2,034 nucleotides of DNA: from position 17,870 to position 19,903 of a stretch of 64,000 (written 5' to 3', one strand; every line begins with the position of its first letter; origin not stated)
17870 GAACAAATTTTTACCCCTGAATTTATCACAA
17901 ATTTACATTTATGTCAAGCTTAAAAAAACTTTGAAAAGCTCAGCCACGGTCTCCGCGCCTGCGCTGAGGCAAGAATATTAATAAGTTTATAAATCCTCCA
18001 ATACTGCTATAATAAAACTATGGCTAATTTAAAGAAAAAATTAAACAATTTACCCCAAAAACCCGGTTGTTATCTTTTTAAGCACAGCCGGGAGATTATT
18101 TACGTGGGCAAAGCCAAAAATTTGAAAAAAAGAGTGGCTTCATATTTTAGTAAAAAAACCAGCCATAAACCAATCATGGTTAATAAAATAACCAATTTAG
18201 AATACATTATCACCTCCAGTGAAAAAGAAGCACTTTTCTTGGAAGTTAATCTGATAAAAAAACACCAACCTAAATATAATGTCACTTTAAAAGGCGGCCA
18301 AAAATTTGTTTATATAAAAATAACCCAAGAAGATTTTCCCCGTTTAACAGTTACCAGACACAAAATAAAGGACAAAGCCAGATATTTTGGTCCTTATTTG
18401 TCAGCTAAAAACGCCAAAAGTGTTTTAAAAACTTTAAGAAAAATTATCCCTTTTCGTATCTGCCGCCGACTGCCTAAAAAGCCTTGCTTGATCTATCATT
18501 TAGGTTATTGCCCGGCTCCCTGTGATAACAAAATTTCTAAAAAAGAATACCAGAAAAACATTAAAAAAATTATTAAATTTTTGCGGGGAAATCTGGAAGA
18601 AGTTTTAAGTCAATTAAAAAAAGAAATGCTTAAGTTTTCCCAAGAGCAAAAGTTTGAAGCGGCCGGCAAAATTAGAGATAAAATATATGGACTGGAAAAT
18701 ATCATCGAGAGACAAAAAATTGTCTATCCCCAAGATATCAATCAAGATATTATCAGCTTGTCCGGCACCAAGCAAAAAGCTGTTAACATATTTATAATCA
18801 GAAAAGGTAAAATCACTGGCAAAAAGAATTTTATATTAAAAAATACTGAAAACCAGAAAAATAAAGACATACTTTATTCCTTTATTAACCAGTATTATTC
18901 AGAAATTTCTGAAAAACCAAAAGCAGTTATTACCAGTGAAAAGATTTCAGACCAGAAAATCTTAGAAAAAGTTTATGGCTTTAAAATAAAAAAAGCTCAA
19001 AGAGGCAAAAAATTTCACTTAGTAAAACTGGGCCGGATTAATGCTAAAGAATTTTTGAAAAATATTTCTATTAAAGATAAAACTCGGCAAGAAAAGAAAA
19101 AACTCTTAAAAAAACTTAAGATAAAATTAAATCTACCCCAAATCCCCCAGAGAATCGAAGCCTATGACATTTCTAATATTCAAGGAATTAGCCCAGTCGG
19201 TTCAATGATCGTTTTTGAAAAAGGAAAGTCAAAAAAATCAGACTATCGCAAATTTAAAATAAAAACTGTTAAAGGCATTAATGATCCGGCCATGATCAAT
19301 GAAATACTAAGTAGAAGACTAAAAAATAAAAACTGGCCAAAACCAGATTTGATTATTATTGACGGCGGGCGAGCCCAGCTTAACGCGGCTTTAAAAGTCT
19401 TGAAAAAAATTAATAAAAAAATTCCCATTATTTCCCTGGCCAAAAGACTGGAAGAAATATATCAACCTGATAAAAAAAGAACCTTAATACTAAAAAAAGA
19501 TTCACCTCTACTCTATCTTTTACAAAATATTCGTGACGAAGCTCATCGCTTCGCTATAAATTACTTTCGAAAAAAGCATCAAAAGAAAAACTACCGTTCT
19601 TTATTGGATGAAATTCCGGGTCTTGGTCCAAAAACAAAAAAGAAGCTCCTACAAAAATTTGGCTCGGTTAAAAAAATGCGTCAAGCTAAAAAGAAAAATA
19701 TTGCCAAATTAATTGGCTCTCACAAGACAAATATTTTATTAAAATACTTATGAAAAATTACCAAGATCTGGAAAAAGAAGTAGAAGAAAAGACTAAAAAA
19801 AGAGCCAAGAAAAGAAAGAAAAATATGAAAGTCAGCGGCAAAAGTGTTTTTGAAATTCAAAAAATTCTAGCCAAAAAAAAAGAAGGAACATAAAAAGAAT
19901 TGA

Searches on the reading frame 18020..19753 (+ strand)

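Call 60: search_protein_families(library=pfam, proteins=[window:18020-19753:+], max_evalue=0.00001)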
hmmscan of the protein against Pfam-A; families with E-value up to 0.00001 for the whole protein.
window:18020-19753:+ (577 aa): 5 families
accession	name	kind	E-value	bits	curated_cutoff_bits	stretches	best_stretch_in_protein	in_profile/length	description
PF08459.17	UvrC_RNaseH_dom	-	7e-53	179.2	22.3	1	369-513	3-159/159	UvrC RNAse H endonuclease domain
PF22920.2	UvrC_RNaseH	-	9.5e-20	71.1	24.3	1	242-347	2-114/116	UvrC Ribonuclease H-like domain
PF01541.30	GIY-YIG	-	3.8e-10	40.4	22.6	1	15-87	2-78/78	GIY-YIG catalytic domain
PF14520.12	HHH_5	-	3.8e-06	27.7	27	0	528-566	3-42/57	Helix-hairpin-helix domain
PF02151.25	UVR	-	5.1e-06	26.5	21.5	1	193-227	1-35/36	UvrB/uvrC motif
